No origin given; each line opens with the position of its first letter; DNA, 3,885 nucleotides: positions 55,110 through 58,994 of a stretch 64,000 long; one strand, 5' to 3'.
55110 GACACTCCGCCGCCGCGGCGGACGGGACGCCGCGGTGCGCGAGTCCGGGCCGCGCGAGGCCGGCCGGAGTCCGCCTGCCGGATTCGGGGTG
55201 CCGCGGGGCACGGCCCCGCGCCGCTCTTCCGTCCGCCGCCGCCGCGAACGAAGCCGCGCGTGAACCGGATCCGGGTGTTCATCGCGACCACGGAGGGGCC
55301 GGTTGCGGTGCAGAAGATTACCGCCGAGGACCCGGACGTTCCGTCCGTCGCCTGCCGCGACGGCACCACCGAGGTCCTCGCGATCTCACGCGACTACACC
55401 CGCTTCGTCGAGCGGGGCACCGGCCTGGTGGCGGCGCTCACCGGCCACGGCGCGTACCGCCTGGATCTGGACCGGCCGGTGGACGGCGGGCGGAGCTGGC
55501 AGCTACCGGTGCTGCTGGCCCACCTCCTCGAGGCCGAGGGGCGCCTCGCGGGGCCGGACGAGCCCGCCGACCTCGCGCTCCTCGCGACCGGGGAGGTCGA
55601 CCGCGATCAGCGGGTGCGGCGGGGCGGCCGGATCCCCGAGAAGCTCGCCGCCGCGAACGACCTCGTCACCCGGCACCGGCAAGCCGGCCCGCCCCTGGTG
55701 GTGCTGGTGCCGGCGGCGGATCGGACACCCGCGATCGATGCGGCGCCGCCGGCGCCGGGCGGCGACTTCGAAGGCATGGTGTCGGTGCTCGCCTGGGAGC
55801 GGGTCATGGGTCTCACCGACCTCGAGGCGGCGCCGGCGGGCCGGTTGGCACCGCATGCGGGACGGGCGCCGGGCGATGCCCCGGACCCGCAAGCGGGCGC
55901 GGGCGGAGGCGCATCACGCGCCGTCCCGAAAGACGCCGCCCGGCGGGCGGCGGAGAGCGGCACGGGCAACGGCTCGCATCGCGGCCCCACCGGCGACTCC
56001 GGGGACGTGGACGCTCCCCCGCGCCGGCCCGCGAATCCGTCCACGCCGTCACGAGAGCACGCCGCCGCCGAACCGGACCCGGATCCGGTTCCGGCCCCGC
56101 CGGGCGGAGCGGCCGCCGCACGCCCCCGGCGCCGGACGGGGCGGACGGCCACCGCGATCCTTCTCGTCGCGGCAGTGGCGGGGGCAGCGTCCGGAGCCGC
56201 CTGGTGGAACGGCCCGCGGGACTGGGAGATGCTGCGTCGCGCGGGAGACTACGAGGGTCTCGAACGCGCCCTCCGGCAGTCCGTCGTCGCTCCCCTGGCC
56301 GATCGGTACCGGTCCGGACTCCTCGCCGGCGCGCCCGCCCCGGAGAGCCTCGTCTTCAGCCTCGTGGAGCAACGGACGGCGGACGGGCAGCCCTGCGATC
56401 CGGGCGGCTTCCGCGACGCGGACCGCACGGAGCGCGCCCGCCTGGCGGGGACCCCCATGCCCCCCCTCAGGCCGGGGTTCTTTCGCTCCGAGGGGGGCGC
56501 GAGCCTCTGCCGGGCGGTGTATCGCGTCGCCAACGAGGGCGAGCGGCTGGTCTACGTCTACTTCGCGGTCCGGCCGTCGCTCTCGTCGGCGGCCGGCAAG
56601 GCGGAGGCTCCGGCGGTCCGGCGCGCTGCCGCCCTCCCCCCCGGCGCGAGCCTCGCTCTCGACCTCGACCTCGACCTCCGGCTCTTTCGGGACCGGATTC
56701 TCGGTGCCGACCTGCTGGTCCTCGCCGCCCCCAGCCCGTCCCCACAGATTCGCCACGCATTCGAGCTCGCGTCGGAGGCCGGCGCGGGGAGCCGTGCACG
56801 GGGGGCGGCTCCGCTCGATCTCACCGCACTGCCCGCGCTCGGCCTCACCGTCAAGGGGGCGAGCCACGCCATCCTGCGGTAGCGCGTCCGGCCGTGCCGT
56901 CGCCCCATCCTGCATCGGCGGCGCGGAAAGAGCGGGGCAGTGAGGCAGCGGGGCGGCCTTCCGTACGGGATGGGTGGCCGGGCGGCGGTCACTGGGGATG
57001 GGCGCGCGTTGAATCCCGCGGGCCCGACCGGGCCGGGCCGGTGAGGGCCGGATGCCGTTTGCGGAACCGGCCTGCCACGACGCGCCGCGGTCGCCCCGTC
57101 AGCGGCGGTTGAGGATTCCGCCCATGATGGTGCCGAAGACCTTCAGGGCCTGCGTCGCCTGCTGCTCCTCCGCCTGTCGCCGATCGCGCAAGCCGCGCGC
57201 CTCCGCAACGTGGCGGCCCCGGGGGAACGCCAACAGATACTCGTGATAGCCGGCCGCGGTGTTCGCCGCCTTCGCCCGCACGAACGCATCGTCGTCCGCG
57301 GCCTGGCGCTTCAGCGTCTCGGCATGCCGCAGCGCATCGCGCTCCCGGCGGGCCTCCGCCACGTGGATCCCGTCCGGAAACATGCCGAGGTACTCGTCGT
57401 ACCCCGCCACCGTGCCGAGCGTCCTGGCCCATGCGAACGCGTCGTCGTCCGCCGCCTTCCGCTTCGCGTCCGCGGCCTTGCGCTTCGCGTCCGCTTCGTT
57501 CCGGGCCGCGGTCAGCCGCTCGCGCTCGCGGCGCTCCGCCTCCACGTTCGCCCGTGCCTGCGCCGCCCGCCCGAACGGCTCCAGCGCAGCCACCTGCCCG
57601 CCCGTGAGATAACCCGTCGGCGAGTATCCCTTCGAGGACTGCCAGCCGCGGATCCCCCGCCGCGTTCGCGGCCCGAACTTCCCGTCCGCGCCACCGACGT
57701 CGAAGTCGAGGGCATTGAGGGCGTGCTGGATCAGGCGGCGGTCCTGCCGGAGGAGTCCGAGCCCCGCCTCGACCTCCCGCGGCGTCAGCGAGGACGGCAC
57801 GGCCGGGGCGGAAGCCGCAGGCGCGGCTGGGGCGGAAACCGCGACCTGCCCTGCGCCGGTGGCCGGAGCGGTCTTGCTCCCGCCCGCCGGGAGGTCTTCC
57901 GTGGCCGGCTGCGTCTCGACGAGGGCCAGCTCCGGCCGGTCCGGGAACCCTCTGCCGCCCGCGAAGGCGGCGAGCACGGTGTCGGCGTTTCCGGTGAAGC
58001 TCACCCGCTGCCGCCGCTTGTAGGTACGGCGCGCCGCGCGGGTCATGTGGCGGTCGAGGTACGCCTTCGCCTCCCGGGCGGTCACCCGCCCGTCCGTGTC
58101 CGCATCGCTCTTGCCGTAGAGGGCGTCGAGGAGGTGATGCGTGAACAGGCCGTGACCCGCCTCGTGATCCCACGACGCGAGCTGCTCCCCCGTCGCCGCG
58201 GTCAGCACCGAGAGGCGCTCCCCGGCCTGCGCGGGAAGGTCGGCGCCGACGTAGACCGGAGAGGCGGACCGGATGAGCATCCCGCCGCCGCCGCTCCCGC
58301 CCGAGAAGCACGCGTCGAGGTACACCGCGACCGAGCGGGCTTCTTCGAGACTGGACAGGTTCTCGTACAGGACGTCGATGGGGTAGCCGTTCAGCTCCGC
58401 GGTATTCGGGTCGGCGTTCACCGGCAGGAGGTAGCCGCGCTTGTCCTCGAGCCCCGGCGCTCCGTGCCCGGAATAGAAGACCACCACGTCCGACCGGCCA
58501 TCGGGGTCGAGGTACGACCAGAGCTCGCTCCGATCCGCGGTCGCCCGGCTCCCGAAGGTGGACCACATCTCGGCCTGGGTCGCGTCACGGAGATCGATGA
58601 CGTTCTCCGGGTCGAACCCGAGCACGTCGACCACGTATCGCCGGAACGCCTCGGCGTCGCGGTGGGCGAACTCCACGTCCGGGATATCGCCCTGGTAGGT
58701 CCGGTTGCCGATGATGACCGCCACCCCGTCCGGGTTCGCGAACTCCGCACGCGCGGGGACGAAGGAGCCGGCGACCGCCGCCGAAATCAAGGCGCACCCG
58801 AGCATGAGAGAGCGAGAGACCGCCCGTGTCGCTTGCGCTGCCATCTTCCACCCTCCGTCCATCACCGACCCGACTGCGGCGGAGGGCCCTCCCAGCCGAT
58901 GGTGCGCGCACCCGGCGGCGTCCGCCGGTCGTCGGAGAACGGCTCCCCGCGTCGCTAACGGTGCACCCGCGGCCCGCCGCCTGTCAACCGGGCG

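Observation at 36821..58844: Four paralogous caspase-like (C14) / peptidoglycan-binding / FGE-domain mosaic proteins clustered with other envelope proteases in ~22 kb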

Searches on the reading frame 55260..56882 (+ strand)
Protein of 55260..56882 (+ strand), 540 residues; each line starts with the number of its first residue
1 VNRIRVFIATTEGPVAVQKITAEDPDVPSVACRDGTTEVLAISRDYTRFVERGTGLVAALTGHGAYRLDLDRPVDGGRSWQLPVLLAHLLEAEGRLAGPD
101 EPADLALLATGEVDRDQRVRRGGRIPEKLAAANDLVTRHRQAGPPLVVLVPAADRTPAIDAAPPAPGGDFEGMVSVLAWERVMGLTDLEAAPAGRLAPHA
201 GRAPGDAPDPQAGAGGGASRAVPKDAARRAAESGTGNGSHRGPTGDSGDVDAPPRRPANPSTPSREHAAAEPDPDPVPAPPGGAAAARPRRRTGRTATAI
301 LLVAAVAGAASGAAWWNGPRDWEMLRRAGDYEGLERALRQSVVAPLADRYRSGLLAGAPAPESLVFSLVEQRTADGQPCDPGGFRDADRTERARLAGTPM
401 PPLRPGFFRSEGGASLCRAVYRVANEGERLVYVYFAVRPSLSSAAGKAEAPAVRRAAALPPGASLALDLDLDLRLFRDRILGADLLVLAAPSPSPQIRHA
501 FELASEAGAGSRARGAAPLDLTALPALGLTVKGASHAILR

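Call 8: search_protein_families(library=pfam, proteins=[window:55260-56882:+], max_evalue=0.01)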
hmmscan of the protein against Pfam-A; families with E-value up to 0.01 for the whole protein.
window:55260-56882:+ (540 aa): 0 families

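Call 25: search_protein_families(library=ncbifam, proteins=[window:55260-56882:+], max_evalue=0.01)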
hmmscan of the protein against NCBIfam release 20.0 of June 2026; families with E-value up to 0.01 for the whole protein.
window:55260-56882:+ (540 aa): 1 family
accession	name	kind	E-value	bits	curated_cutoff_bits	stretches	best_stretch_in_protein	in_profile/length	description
NF046122.1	morpho_MmpA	equivalog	0.0081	16.3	32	0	286-310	10-34/47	morphogenic membrane protein MmpA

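Call 26: search_protein_families(library=padloc, proteins=[window:55260-56882:+], max_evalue=0.01)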
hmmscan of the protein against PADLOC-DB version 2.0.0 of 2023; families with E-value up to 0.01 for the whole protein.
window:55260-56882:+ (540 aa): 0 families

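Call 28: search_solved_structures(query=window:55260-56882:+, max_evalue=10)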
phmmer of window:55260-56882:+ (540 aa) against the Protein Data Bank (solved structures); distinct sequences matched with E-value up to 10: 3.
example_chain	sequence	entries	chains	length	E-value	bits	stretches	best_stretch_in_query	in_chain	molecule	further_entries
3jxv_A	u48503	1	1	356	0.9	11.3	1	415-471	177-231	70 kDa peptidyl-prolyl isomerase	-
3jym_A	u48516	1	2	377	0.98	11.2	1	415-471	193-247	FK506-binding protein (FKBP) from wheat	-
4i95_A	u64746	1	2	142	2.6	9.8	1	20-67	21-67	Putative uncharacterized protein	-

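Call 34: find_homologous_proteins(query=window:55260-56882:+, max_evalue=0.00001)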
Query window:55260-56882:+ (540 aa): 82 proteins with E <= 0.00001 among 8000 candidates.
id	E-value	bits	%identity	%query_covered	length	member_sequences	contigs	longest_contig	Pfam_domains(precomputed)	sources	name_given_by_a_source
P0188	1.4e-263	894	95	81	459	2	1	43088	-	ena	-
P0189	8.9e-237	805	74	100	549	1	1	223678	-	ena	-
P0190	3.6e-236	803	75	100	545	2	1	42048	-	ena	-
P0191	5.1e-214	730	69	99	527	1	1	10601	-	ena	-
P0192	2.2e-210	718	70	100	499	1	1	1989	-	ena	-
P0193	9.7e-209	713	68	100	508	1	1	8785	-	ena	-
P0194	7.9e-202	690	67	100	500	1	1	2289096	-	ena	-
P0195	4.4e-191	654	66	97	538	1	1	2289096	-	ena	-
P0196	4.4e-185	634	63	100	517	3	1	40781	-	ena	-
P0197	2.2e-184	632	64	100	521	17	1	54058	-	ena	-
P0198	2.1e-182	626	62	100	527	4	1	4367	-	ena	-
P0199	6.7e-180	617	78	35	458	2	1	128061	-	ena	-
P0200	2.4e-176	606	61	100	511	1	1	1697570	-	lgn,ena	-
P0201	3.0e-175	602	69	41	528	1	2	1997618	-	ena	-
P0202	5.8e-173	595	61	100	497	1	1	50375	-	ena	-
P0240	4.0e-92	328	58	34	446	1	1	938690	-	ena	-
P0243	1.9e-91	325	60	34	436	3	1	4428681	-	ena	-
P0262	1.7e-85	306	55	36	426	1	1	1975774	-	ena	-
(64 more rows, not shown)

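Call 48: predict_structure(alignment_id=A4)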
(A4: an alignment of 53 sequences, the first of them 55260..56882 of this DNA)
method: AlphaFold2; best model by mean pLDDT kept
length: 540 residues; sequences in the alignment: 53
mean_pLDDT: 71.0   pTM: 0.53
mean pLDDT of the five models: 71.0, 68.9, 67.6, 67.4, 66.2
residues with pLDDT >= 90: 159; 70-90: 161; 50-70: 73; < 50: 147
segments of 3 or more residues with pLDDT < 50: 13-39, 51-56, 60-77, 193-253, 255-273, 281-290
pLDDT, mean of each block of 10 residues (from residue 1): 84 40 34 36 56 48 36 44 87 86 91 85 84 86 90 91 59 85 86 43 38 36 35 33 37 42 39 50 42 75 86 77 90 94 93 95 97 88 54 80 96 90 93 94 71 88 89 72 95 87 78 64 93 94
secondary structure, 60 per line:
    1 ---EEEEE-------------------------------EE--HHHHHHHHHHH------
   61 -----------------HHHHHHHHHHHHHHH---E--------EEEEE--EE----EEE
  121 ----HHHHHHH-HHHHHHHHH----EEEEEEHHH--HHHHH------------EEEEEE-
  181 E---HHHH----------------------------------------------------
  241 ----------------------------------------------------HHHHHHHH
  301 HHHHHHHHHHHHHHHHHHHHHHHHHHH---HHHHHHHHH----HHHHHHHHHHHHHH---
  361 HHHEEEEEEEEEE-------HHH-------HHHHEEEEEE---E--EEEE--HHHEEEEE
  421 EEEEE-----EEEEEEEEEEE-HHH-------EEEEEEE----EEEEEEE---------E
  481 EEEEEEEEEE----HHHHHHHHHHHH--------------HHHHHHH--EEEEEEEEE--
elements in order: E4-8 H44-54 H78-92 E105-109 E118-120 H125-131 H133-141 E146-151 H157-161 E174-179 H185-188 H293-327 H331-339 H344-357 E364-373 H391-394 E395-400 E407-410 E416-425 E431-441 E453-459 E464-470 E480-490 H495-506 H521-527 E530-538
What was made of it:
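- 55260..56882 (+): Core protein C (540 aa): cytoplasmic Lon-protease-like domain (invariant S79 and K128), Pro-rich linker, one TM helix (about 293-327), periplasmic Ig-like beta-sandwich with a conserved Cys pair. AF2 model (call 48).
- AF2 models the most conserved stretch of C (residues 13-77) poorly (call 48).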

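Call 51: fold_search(model_id=the predicted structure, library=pdb)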
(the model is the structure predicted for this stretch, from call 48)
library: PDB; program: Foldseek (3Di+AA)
matches with E <= 10: 1395; with E <= 0.001: 0
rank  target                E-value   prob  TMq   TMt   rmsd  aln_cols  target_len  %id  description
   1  8dvh_B                1.9e-03  0.99  0.14  0.36  11.6       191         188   13  Crystal structure of ATP-dependent Lon protease from Bacillus subtillis (BsLonBA) (released 2022-11-09)
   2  3wky_A                1.9e-03  0.63  0.14  0.12  11.7       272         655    8  Crystal structure of hemolymph type prophenoloxidase (proPOb) from crustacean (released 2014-04-23)
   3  8ca9_A                1.9e-03  0.38  0.11  0.10  14.6       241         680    9  Cryo-EM structure of the Cibeles-Demetra 3:3 heterocomplex from Galleria mellonella saliva (released 2023-10-04)
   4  6r5r_A                2.1e-03  0.47  0.10  0.08  15.0       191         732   15  The crystal structure of Glycoside Hydrolase BglX inactive mutant D286N from P. aeruginosa in complex with cellobiose (released 2020-04-15)
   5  2rr3_MODEL_1_A        2.2e-03  0.98  0.13  0.42   7.3       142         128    8  Solution structure of the complex between human VAP-A MSP domain and human OSBP FFAT motif (released 2010-03-23)
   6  6r5o_A                2.4e-03  0.47  0.09  0.07  14.1       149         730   18  The crystal structure the Glycoside Hydrolase BglX inactive mutant D286N from P. aeruginosa in complex with two glucos (released 2020-04-15)
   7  3wky_B                2.5e-03  0.60  0.14  0.12  11.5       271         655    8  Crystal structure of hemolymph type prophenoloxidase (proPOb) from crustacean (released 2014-04-23)
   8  8ca9_D                2.7e-03  0.30  0.11  0.09  15.3       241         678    7  Cryo-EM structure of the Cibeles-Demetra 3:3 heterocomplex from Galleria mellonella saliva (released 2023-10-04)
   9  4yzw_B                4.6e-03  0.47  0.13  0.11  12.9       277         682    9  Crystal structure of AgPPO8 (released 2015-12-23)
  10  8jib_B                4.6e-03  0.30  0.12  0.10  14.5       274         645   11  Crystal Structure of Prophenoloxidase PPO6 from Aedes aegypti (released 2023-11-29)
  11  5yy3                  4.6e-03  0.28  0.11  0.11  14.4       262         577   10  Crystal structure of AsqI (released 2018-08-01)
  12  5yy2                  5.1e-03  0.28  0.11  0.11  13.7       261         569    9  Crystal structure of AsqI with Zn (released 2018-08-01)
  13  8xrt_D                5.4e-03  0.54  0.10  0.08   7.5       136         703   15  The crystal structure of a GH3 enzyme CcBgl3B (released 2024-04-10)
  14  6r5p_A                5.4e-03  0.33  0.10  0.08  14.5       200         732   16  The crystal structure of Glycoside Hydrolase BglX inactive mutant D286N from P. aeruginosa in complex with glucose (released 2020-04-15)
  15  8xrt_B                5.8e-03  0.54  0.10  0.08   8.1       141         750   16  The crystal structure of a GH3 enzyme CcBgl3B (released 2024-04-10)
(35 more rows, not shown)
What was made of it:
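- Lon-domain fold hits have probability 0.99 (call 51).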

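Call 52: search_solved_structures(query=A4, max_evalue=10, show_alignments=3)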
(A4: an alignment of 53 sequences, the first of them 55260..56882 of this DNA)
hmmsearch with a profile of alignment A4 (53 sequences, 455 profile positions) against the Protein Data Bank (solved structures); distinct sequences matched with E-value up to 10: 2.
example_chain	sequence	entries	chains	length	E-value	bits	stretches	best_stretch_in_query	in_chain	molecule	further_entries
1jj2_H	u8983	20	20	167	0.11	14.9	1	310-421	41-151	RIBOSOMAL PROTEIN L10E | 50S ribosomal protein L10e | L10 Ribosomal Protein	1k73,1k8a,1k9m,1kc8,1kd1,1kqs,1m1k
7dtd_A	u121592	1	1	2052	0.65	12.3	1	221-354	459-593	Sodium channel protein type 1 subunit alpha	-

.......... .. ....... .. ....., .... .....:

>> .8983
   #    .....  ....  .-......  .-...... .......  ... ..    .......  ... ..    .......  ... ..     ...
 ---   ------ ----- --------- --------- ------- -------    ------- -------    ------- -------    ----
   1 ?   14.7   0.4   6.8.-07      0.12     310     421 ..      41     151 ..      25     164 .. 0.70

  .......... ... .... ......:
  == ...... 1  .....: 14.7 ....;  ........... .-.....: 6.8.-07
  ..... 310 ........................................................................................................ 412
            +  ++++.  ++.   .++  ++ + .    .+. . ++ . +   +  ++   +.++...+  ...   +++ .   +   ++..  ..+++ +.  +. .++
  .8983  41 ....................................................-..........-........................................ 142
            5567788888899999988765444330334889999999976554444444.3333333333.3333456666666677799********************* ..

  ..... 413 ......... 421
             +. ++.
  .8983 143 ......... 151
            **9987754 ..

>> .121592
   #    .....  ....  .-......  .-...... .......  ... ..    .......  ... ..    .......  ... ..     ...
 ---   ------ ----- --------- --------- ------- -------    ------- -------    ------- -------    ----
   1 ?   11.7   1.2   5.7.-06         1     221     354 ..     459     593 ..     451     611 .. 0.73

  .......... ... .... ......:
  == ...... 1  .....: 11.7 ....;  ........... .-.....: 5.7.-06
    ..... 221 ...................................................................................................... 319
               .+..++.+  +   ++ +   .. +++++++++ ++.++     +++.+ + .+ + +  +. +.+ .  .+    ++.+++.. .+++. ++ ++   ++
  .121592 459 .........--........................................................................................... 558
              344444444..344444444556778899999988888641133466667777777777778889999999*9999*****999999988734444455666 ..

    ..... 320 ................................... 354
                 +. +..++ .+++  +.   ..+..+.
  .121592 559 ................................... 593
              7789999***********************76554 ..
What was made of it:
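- On Lon protease S16 proteolytic domain (protein C, N-terminal domain): No PDB hit by phmmer or profile search (calls 28, 52).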

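Call 92: find_related_loci(query=A4, collection=viral_contigs, flank=5000)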
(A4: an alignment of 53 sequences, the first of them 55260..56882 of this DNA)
Query A4 (540 aa) in viral_contigs; peptide patterns used: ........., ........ (x = any residue, [..] = any of these).
11 stretches matched a pattern, but none encodes a relative of the query by tblastn (E <= 1e-3).

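Call 93: search_dna_similar(query=window:55260-56882:+, collection=plasmids, mode=protein, max_rows=15)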
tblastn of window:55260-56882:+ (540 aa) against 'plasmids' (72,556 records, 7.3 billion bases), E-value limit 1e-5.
No match.

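Call 102: find_encoding_contigs(protein=P0243, flank=10000, max_places=1)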
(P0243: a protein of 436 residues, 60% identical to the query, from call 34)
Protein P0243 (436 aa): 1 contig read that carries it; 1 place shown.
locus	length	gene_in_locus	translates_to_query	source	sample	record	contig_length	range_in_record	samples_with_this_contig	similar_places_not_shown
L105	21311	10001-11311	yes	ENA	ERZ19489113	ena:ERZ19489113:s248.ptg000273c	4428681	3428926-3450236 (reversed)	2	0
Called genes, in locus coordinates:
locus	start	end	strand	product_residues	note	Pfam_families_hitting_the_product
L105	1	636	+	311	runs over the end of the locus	PF24827:AstE_AspA_cat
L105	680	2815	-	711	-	PF07992:Pyr_redox_2, PF00070:Pyr_redox (weak), PF00586:AIRS, PF02769:AIRS_C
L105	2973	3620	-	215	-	PF00578:AhpC-TSA, PF08534:Redoxin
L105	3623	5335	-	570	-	PF00578:AhpC-TSA (weak)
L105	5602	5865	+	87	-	PF15970:HicB-like_2, PF15919:HicB_lk_antitox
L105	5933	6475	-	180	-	-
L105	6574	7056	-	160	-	PF09820:AAA-ATPase_like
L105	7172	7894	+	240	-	PF01464:SLT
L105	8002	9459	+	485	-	-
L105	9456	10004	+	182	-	-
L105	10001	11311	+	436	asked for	-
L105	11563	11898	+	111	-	PF15919:HicB_lk_antitox, PF05534:HicB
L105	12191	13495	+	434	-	PF13701:DDE_Tnp_1_4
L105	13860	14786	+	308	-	PF25819:Nal1_C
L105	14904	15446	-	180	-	-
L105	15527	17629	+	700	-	PF00656:Peptidase_C14, PF13620:CarboxypepD_reg (faint), PF03781:FGE-sulfatase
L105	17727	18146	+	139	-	PF22296:bAvd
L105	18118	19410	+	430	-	PF00078:RVT_1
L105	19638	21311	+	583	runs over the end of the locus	PF14326:DUF4384 (weak)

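Call 103: find_encoding_contigs(protein=P0262, flank=10000, max_places=1)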
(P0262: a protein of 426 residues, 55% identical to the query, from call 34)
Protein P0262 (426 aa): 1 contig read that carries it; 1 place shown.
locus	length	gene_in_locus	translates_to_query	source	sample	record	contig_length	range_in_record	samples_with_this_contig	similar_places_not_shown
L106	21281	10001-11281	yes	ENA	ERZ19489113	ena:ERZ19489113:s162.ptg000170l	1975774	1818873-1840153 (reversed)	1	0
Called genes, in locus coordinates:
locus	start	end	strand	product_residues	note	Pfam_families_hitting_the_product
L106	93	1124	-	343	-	-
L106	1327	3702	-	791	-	PF00656:Peptidase_C14, PF08239:SH3_3, PF03781:FGE-sulfatase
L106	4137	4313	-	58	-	-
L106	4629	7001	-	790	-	PF00656:Peptidase_C14, PF08239:SH3_3, PF03781:FGE-sulfatase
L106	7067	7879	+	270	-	PF01464:SLT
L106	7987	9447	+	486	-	-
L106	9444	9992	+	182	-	-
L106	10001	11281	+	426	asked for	-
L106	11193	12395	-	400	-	PF09820:AAA-ATPase_like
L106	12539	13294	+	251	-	-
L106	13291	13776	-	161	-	PF00149:Metallophos, PF12850:Metallophos_2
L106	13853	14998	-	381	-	PF00108:Thiolase_N, PF22691:Thiolase_C_1, PF02803:Thiolase_C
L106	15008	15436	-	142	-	PF12172:zf-ChsH2 (faint), PF01796:OB_ChsH2_C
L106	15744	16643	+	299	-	PF03167:UDG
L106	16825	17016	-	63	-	-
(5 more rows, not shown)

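Call 104: find_encoding_contigs(protein=P0240, flank=10000, max_places=1)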
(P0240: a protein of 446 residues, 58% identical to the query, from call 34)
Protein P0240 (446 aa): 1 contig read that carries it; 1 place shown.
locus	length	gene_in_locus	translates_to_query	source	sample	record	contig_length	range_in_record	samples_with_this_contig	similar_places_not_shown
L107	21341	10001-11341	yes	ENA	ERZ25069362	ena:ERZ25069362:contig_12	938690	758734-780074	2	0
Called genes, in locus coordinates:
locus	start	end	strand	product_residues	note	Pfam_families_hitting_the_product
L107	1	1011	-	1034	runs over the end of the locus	PF00873:ACR_tran, PF03176:MMPL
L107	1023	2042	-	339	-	PF25917:BSH_RND (weak), PF25973:BSH_CzcB (weak), PF25954:Beta-barrel_RND_2, PF25989:YknX_C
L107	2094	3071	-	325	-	PF10023:Aminopep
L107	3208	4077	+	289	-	PF01553:Acyltransferase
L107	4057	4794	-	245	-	-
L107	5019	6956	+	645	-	PF00656:Peptidase_C14, PF03781:FGE-sulfatase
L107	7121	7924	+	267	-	PF01464:SLT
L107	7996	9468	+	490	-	-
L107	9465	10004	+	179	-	-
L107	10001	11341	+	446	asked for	-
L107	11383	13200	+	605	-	PF14326:DUF4384 (weak)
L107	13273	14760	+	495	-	PF00082:Peptidase_S8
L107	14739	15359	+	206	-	-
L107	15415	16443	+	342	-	-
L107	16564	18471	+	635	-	PF00656:Peptidase_C14, PF03781:FGE-sulfatase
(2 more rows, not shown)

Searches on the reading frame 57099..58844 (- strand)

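Call 5: search_protein_families(library=pfam, proteins=[window:57099-58844:-], max_evalue=0.01)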
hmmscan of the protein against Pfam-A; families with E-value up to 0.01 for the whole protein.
window:57099-58844:- (581 aa): 2 families
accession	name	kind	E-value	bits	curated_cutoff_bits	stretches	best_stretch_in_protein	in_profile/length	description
PF00656.27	Peptidase_C14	-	9.8e-13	48.8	21.4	1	40-246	2-195/233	Caspase domain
PF01471.23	PG_binding_1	-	3.7e-11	43.5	23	1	367-421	3-57/57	Putative peptidoglycan binding domain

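Call 25: search_protein_families(library=ncbifam, proteins=[window:57099-58844:-], max_evalue=0.01)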
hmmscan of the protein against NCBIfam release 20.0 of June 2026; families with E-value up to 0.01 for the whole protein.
window:57099-58844:- (581 aa): 4 families
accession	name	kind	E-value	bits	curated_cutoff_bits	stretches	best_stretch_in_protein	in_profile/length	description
NF047832.1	caspase_w_EACC1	subfamily_domain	1.6e-19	70.2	140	1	42-269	3-210/211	caspase, EACC1-associated type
NF004786.0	PRK06132.1-3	equivalog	0.00011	21.2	329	1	314-407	165-261/418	hypothetical protein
TIGR03979.1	His_Ser_Rich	equivalog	0.00029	20.9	121.65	1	372-421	137-186/190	His-Xaa-Ser repeat protein HxsA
TIGR02869.1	spore_SleB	equivalog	0.0051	16.7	236.5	0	370-449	17-96/201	spore cortex-lytic enzyme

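Call 26: search_protein_families(library=padloc, proteins=[window:57099-58844:-], max_evalue=0.01)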
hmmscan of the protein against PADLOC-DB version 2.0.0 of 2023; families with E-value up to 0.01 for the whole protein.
window:57099-58844:- (581 aa): 0 families
